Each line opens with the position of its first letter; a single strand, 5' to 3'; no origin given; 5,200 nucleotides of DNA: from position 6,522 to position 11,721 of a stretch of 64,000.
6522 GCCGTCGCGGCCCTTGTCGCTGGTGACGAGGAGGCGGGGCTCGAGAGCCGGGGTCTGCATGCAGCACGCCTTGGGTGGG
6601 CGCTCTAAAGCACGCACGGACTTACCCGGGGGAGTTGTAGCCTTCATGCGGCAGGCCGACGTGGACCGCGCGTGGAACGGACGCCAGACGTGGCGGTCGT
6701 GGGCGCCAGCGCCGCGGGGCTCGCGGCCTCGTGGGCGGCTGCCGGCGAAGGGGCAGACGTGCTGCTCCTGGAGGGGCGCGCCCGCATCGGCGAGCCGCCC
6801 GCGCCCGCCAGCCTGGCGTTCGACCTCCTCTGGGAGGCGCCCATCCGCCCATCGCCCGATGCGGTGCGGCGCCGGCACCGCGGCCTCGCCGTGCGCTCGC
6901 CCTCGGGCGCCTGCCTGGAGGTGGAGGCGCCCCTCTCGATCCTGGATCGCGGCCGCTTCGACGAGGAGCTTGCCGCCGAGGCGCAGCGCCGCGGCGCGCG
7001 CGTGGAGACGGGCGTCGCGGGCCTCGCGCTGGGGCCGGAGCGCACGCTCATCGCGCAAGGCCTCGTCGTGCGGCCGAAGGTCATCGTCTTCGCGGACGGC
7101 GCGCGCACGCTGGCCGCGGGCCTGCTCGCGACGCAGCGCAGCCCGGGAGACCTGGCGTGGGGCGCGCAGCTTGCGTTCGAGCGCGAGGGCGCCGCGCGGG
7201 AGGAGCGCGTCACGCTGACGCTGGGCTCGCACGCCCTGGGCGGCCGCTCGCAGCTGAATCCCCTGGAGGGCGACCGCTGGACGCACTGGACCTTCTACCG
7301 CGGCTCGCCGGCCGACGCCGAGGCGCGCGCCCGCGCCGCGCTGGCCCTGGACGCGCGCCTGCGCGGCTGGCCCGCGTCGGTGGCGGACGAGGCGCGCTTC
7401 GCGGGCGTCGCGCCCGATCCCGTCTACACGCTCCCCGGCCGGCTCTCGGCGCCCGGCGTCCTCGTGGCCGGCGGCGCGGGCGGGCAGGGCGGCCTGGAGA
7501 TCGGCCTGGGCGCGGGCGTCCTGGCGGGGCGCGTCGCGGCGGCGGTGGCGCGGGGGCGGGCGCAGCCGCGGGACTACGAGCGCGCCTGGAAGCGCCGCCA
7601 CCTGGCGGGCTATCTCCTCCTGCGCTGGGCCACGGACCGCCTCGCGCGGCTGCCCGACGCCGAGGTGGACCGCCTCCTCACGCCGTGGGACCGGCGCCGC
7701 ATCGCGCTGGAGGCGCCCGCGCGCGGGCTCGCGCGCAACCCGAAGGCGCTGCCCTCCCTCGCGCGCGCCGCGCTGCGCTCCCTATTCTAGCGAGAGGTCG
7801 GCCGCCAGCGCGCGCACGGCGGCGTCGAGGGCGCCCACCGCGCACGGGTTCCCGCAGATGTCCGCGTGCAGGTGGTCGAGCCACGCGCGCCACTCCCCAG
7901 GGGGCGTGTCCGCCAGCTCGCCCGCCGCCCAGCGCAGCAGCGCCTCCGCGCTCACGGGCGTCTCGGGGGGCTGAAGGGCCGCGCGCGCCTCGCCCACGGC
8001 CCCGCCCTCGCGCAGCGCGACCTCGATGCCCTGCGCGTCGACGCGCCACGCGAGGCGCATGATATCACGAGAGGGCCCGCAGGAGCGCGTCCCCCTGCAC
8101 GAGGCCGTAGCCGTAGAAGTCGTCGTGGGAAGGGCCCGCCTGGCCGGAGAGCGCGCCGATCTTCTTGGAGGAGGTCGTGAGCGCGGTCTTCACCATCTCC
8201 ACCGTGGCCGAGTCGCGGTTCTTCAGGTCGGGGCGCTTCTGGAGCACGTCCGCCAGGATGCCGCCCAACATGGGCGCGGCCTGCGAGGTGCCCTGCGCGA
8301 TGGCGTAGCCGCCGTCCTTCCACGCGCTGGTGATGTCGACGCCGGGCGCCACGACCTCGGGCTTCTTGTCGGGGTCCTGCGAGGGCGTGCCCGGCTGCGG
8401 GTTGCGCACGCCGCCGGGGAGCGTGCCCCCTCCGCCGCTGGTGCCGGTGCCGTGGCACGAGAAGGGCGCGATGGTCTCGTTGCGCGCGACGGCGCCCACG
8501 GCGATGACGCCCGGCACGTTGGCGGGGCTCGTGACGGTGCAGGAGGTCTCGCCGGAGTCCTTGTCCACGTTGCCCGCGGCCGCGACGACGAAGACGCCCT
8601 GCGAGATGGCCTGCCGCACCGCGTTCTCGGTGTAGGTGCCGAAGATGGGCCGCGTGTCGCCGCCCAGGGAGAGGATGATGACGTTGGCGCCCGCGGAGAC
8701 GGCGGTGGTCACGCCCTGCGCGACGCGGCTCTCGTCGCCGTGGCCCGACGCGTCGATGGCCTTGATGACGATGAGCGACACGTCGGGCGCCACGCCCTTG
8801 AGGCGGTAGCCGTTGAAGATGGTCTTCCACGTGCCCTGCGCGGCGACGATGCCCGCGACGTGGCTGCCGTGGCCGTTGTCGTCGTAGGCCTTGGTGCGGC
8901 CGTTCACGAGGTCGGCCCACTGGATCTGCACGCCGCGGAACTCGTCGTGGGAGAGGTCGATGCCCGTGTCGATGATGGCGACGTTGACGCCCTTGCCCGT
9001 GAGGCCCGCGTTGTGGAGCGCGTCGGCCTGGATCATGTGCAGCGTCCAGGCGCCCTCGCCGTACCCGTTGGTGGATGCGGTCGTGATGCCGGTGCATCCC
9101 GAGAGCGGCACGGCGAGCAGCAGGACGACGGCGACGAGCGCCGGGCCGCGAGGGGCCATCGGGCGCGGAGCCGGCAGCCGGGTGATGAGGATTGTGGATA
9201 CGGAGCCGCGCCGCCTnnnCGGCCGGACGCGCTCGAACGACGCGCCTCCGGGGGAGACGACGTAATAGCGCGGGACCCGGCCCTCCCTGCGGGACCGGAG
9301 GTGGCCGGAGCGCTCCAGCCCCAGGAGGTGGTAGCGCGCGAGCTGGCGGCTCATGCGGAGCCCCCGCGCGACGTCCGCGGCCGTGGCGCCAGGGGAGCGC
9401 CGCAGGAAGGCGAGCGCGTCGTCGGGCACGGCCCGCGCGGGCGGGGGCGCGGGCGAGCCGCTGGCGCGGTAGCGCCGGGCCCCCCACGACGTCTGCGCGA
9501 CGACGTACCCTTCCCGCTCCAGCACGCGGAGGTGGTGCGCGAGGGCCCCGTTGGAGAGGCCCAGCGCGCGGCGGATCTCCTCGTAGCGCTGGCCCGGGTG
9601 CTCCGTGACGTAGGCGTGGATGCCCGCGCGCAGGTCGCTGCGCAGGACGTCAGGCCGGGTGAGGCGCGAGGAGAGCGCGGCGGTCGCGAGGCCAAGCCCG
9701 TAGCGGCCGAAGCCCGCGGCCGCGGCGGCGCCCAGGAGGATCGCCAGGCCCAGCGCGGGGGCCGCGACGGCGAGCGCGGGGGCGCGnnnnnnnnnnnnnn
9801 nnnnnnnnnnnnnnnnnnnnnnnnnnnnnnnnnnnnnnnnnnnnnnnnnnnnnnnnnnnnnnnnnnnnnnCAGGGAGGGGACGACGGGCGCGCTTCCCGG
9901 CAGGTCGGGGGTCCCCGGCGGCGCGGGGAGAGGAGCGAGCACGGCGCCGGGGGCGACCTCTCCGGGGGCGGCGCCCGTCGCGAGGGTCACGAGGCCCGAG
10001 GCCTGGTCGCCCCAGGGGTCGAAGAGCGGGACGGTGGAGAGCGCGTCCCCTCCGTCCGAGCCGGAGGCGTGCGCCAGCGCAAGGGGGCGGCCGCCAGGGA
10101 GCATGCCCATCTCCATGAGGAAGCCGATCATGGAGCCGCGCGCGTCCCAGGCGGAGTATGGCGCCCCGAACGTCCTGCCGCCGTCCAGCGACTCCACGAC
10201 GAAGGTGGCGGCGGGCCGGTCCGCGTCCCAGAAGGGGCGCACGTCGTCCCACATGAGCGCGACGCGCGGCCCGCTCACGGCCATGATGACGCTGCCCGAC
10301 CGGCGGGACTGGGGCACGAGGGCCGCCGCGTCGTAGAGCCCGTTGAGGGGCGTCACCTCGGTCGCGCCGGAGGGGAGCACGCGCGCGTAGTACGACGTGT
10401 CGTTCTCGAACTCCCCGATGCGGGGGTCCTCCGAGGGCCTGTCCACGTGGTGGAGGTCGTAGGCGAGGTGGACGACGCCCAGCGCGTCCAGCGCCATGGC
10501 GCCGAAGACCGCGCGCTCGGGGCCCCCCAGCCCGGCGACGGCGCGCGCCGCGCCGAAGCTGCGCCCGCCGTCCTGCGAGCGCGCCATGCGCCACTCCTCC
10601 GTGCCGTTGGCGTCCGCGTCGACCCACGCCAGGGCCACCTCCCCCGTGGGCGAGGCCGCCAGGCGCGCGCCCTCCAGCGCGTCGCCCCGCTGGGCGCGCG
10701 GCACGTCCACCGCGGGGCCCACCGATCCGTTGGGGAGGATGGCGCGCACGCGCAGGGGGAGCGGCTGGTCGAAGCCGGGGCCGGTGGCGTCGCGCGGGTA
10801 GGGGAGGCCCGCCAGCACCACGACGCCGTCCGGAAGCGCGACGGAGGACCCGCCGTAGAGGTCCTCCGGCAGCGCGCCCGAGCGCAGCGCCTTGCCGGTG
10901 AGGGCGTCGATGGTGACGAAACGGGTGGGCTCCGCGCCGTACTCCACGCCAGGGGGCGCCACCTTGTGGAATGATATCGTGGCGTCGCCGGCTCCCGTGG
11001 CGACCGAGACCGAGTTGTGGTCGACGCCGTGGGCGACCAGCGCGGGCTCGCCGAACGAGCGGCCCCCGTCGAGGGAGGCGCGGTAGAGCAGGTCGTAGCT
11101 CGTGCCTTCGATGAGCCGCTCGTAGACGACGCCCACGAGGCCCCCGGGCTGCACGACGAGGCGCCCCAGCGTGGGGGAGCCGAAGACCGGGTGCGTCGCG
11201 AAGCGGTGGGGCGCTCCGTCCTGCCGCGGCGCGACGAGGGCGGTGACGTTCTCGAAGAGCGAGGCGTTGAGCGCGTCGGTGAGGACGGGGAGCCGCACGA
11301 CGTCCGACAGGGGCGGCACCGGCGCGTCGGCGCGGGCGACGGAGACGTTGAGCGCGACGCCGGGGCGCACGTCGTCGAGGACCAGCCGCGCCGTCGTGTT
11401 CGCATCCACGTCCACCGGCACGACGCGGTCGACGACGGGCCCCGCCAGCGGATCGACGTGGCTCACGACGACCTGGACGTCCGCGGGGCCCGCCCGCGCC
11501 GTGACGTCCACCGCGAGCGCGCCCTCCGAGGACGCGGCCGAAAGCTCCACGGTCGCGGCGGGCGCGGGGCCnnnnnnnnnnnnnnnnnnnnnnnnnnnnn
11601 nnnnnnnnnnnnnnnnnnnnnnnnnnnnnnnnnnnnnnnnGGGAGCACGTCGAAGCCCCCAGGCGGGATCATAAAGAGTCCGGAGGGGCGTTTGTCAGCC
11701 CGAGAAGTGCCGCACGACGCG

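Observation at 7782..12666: Two membrane-tethered tandem-wHTH regulators plus a co-transcribed secreted S8 protease: candidate proteolysis-gated transmembrane signalling module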

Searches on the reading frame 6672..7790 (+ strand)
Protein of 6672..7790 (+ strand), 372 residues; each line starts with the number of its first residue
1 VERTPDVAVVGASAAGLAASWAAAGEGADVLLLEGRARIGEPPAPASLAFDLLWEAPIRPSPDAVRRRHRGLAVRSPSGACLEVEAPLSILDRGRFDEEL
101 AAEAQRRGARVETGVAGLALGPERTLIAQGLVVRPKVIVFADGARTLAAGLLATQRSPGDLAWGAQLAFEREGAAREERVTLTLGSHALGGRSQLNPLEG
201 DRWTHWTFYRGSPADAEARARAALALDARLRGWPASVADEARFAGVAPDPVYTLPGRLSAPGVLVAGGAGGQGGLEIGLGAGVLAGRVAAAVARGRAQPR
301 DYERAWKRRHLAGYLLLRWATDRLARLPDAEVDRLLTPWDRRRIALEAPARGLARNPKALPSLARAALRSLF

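Call 3: search_protein_families(library=pfam, proteins=[window:6672-7790:+], max_evalue=0.01)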
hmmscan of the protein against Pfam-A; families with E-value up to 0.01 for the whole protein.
window:6672-7790:+ (372 aa): 6 families
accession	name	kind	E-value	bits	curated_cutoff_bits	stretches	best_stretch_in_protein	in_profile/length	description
PF13450.12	NAD_binding_8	-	5.8e-05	23.7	21.9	1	9-40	1-32/68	NAD(P)-binding Rossmann-like domain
PF12831.13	FAD_oxidored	-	0.0013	18.5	27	1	6-40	1-35/416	FAD dependent oxidoreductase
PF03486.20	HI0933_like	-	0.0018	18.2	50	1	6-40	2-36/244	HI0933-like protein Rossmann domain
PF00890.30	FAD_binding_2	-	0.002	17.8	20.4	1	6-38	1-33/414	FAD binding domain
PF07992.20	Pyr_redox_2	-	0.003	17.5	26.1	1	6-60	2-57/291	Pyridine nucleotide-disulphide oxidoreductase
PF01134.28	GIDA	-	0.0041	16.7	22.1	1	6-34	1-30/391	Glucose inhibited division protein A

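Call 4: search_protein_families(library=ncbifam, proteins=[window:6672-7790:+], max_evalue=0.01)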
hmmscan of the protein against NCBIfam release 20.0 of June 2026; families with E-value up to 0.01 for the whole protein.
window:6672-7790:+ (372 aa): 10 families
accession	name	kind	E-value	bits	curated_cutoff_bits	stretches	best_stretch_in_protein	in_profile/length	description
TIGR02032.1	GG-red-SF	subfamily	3.8e-12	46.5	158.8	1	6-287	2-295/297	geranylgeranyl reductase family protein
TIGR02023.1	BchP-ChlP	subfamily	3.7e-06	26.2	343.3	1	6-115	2-113/388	geranylgeranyl diphosphate reductase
NF041080.1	DGGGPL_reductase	equivalog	3e-05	23.1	580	1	6-112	3-113/447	digeranylgeranylglycerophospholipid reductase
NF041160.1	DGGPL_Thplmales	equivalog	5.8e-05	22.2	780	1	5-116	4-123/396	digeranylgeranylglycerophospholipid reductase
TIGR01372.1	soxA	subfamily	6.4e-05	20.9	1164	1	5-40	169-204/996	sarcosine oxidase subunit alpha family protein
NF009477.0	PRK12843.1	equivalog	0.00025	19.7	758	1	4-41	16-53/578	FAD-dependent oxidoreductase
NF004789.0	PRK06134.1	subfamily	0.00028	19.6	747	1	2-42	10-50/581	FAD-dependent oxidoreductase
NF006130.0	PRK08274.1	equivalog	0.0029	16.5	369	1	3-35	4-36/467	FAD-dependent tricarballylate dehydrogenase TcuA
TIGR00275.1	TIGR00275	subfamily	0.0032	16.4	183.8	1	7-40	1-34/401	aminoacetone oxidase family FAD-binding enzyme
NF053717.1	VnlPnlRedVprA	equivalog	0.0067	15.3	600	1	5-36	7-39/481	vinyl phenol reductase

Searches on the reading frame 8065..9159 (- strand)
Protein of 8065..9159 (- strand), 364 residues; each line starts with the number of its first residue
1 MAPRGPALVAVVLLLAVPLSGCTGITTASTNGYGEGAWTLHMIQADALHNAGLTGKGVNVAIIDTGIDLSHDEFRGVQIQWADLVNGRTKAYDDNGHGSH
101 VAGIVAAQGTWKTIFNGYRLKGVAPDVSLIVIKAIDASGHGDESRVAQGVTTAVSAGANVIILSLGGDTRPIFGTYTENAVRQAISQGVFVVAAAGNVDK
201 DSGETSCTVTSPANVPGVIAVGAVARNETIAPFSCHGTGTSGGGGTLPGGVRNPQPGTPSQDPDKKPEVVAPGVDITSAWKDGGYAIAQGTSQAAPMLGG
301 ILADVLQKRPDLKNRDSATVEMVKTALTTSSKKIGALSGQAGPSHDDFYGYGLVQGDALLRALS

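Call 3: search_protein_families(library=pfam, proteins=[window:8065-9159:-], max_evalue=0.01)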
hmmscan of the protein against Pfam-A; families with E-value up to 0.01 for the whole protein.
window:8065-9159:- (364 aa): 1 family
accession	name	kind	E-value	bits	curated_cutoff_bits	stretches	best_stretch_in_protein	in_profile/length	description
PF00082.27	Peptidase_S8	-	5.4e-46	157.6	21.8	1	55-352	1-288/288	Subtilase family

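Call 4: search_protein_families(library=ncbifam, proteins=[window:8065-9159:-], max_evalue=0.01)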
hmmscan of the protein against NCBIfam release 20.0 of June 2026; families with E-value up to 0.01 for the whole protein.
window:8065-9159:- (364 aa): 9 families
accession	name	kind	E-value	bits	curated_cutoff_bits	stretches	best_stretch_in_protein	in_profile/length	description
TIGR03921.1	T7SS_mycosin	equivalog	1.4e-42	146.1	278.75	2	45-238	3-196/353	type VII secretion-associated serine protease mycosin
NF040553.1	SGO_0316_fam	subfamily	1.5e-16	59.3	1400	3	86-223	349-498/1486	SGO_0316/SGO_0317 family LPXTG-anchored serine peptidase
TIGR03895.1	protease_PatA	subfamily_domain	4.4e-16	58.8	421.05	2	97-239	1-134/606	PatA/PatG family cyanobactin maturation protease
NF040809.1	germ_prot_CspBA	exception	1.6e-14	52.6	1250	2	259-354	998-1089/1099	bifunctional germination protease/germinant receptor pseudoprotease CspBA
NF033595.1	denti_PrtP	equivalog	2e-14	53.1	300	1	162-238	343-410/606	dentilisin complex serine proteinase subunit PrtP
NF040808.2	CspC_non_triad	exception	4.2e-13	48.6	675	1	261-332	453-526/556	bile acid germinant receptor pseudoprotease CspC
NF049966.1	QH_SP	equivalog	7.1e-13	48.4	165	1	60-226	2-145/219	subtilisin-like serine protease QhpE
NF051851.1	AtpSerPepEprS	equivalog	3.8e-12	45.1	1700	2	269-332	281-339/988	autotransporter serine peptidase EprS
NF042956.1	IteS_antiphage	equivalog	1.1e-05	23.9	900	1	58-353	257-552/747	S8 family anti-phage peptidase IteS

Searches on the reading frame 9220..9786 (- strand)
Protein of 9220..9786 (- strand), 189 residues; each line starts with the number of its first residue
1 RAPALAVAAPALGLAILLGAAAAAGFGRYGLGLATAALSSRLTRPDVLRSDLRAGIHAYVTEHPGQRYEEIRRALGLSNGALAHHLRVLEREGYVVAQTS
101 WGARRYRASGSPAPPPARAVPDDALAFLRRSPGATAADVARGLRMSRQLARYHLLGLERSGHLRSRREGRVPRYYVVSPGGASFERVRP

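Call 51: find_homologous_proteins(query=window:9220-9786:-, max_evalue=0.001)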
Query seq(189 aa) (189 aa): 3 proteins with E <= 0.001 among 8000 candidates.
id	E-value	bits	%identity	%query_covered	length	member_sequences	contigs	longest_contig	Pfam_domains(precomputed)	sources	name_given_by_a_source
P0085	7.9e-32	129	51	87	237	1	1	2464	PF01047.29,PF12840.14,PF13412.13,PF01022.27,PF13601.13,PF04703.19,PF12802.14,PF24266.2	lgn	-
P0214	3.3e-29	120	53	68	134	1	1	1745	PF01047.29,PF12840.14,PF13412.13,PF01978.26,PF01022.27,PF13601.13,PF04703.19,PF09339.17,PF12802.14,PF24266.2,PF01726.23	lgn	-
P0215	7.7e-7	47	29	91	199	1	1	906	PF01047.29,PF12840.14,PF13412.13,PF01022.27,PF24266.2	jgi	jgi:predicted transcriptional regulator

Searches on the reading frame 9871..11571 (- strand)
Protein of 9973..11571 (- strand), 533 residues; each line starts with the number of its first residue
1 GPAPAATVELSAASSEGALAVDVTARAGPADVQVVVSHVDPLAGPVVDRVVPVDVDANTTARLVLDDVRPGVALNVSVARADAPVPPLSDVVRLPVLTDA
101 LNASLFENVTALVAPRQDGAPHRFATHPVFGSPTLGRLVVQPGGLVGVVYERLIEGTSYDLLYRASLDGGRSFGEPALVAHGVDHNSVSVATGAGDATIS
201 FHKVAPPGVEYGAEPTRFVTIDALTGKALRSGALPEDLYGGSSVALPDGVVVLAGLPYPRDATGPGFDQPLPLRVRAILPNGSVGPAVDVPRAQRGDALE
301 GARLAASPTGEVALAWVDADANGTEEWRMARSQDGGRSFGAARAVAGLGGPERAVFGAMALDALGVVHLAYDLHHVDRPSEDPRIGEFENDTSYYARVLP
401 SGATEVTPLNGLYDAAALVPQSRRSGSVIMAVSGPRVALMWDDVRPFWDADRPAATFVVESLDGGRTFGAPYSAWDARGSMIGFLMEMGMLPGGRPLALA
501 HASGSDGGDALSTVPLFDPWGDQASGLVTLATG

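Call 15: search_protein_families(library=pfam, proteins=[window:9973-11571:-], max_evalue=10)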
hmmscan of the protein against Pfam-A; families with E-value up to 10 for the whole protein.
seq(533 aa): 0 families

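Call 42: predict_structure(alignment_id=A2)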
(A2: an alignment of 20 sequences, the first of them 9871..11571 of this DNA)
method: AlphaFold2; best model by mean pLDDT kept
length: 567 residues; sequences in the alignment: 20
mean_pLDDT: 84.3   pTM: 0.86
mean pLDDT of the five models: 84.3, 83.4, 83.3, 82.5, 81.7
residues with pLDDT >= 90: 309; 70-90: 163; 50-70: 56; < 50: 39
segments of 3 or more residues with pLDDT < 50: 1-3, 537-567
pLDDT, mean of each block of 10 residues (from residue 1): 68 85 91 92 91 93 90 90 85 80 74 79 92 92 96 89 96 96 89 95 74 79 97 81 94 84 58 92 93 67 93 91 86 96 87 86 97 80 61 95 95 85 89 97 67 83 96 90 94 94 80 94 87 62 40 41 39
secondary structure, 60 per line:
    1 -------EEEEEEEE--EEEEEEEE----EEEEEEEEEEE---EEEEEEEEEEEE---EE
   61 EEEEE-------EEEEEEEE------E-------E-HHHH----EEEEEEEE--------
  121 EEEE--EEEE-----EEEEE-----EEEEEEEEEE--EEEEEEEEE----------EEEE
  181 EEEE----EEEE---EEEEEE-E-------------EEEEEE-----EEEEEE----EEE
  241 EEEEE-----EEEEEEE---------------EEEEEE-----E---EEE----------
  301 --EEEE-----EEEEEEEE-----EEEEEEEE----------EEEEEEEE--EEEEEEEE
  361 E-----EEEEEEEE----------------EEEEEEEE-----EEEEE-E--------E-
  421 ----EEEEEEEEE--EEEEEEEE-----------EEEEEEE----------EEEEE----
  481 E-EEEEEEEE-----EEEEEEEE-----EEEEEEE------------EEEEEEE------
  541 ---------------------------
elements in order: E8-15 E18-25 E30-40 E44-55 E59-65 E73-80 H97-100 E105-112 E121-124 E127-130 E136-140 E146-155 E158-166 E177-184 E189-192 E196-201 E217-222 E228-233 E238-245 E251-257 E273-278 E288-290 E303-306 E312-319 E325-332 E343-350 E353-361 E367-374 E391-398 E404-408 E425-433 E436-443 E455-461 E472-476 E483-490 E496-503 E509-515 E528-534

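Call 47: fold_search(model_id=the predicted structure, library=pdb)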
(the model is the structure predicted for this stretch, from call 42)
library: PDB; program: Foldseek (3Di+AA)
matches with E <= 10: 1247; with E <= 0.001: 412
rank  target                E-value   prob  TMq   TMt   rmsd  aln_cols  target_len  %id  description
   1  7roo                  2.3e-09  1.00  0.51  0.45   8.2       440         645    9  Crystal structure of Friedel-Crafts alkylating enzyme CylK from Cylindospermum licheniforme with bromide (released 2022-03-23)
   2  8t26                  5.4e-09  1.00  0.39  0.44  13.5       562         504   12  Crystal Structure of Porphyromonas gingivalis Sialidase (PG_0352) D219A mutant bound to 3'-Sialyllactose (only Neu5Ac vi (released 2023-10-04)
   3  8feb                  1.2e-08  1.00  0.38  0.42  13.7       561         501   12  Crystal Structure of Porphyromonas gingivalis Sialidase (PG_0352) (released 2023-10-04)
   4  5muk                  1.8e-08  1.00  0.45  0.64   6.2       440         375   11  Glycoside Hydrolase BT3686 (released 2017-04-26)
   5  8t1z                  1.9e-08  1.00  0.38  0.42  14.0       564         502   12  Crystal Structure of Porphyromonas gingivalis Sialidase (PG_0352) Bound to Neu5Ac (NANA) (released 2023-10-04)
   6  5mul                  2.7e-08  1.00  0.45  0.64   6.3       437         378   11  Glycoside Hydrolase BT3686 bound to Glucuronic Acid (released 2017-04-26)
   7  8gn6_A                3.5e-08  1.00  0.37  0.42  13.6       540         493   12  Crystallization of Sialidase from Porphyromonas gingivalis (released 2023-04-19)
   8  7a54_A                4.9e-08  1.00  0.35  0.41   8.1       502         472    8  Two copies of the catalytic domain of NanA sialidase from Streptococcus pneumoniae juxtaposed in the P212121 space gro (released 2020-11-18)
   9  8t1y                  4.9e-08  1.00  0.37  0.42  13.1       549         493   12  Crystal Structure of Porphyromonas gingivalis Sialidase (PG_0352) Bound to Neu5Ac2en (DANA) (released 2023-10-04)
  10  6qzh                  5.6e-08  1.00  0.35  0.28   8.6       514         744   10  Structure of the human CC Chemokine Receptor 7 in complex with the intracellular allosteric antagonist Cmp2105 and the i (released 2019-09-04)
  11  1eus                  6.2e-08  1.00  0.37  0.53   7.2       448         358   14  SIALIDASE COMPLEXED WITH 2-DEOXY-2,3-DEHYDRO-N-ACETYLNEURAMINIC ACID (released 1997-01-11)
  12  6byt_A                6.2e-08  1.00  0.39  0.45   9.6       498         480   10  Complex structure of LOR107 mutant (R320) with tetrasaccharide substrate (released 2018-02-07)
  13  8gn6_C                6.8e-08  1.00  0.37  0.41  13.4       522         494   12  Crystallization of Sialidase from Porphyromonas gingivalis (released 2023-04-19)
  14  5uas_B                8.2e-08  1.00  0.39  0.48   8.4       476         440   11  Structure of a new family of Polysaccharide lyase PL25-Ulvanlyase bound to -[GlcA(1-4)Rha3S]- (released 2017-03-29)
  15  6mnj_A                8.2e-08  1.00  0.31  0.33  14.1       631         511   10  Hadza microbial sialidase Hz136 (released 2019-10-02)
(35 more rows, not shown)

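Call 91: search_solved_structures(query=A2, max_evalue=1)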
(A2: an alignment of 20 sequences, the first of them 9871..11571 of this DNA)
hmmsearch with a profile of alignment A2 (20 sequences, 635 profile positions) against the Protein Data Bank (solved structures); distinct sequences matched with E-value up to 1: 76 (the best 60 are shown).
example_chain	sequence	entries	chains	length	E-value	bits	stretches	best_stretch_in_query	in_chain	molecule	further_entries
8t26_A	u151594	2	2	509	3.3e-09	39.3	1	137-236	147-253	Sialidase, putative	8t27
8feb_A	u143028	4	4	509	3.5e-09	39.2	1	137-236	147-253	Sialidase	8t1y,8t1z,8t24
8gn6_C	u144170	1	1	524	1.7e-08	36.9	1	137-235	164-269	Sialidase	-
8gn6_A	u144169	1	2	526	1.7e-08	36.9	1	137-235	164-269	Sialidase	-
1eur_A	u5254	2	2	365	1.8e-08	36.8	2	165-218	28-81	SIALIDASE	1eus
4j9t_A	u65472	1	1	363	2.1e-08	36.6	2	163-233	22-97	designed unnatural amino acid dependent metalloprotein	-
1w8n_A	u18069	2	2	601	5.8e-08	35.1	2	165-218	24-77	BACTERIAL SIALIDASE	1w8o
2ber_A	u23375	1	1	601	8.3e-08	34.6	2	165-218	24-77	BACTERIAL SIALIDASE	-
1wcq_A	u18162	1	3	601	1.1e-07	34.3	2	165-218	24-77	SIALIDASE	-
1eut_A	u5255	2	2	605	1.1e-07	34.2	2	165-218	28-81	SIALIDASE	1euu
2bzd_A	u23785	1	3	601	1.5e-07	33.8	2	165-218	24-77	BACTERIAL SIALIDASE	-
2w20_A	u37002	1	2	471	1.6e-06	30.4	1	359-385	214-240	SIALIDASE A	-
3h71_A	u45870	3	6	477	1.7e-06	30.3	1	359-385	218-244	Sialidase A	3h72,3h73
7a54_A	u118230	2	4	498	2.2e-06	29.9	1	359-385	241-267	Sialidase A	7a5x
2vvz_A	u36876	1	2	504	2.3e-06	29.8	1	359-385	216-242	SIALIDASE A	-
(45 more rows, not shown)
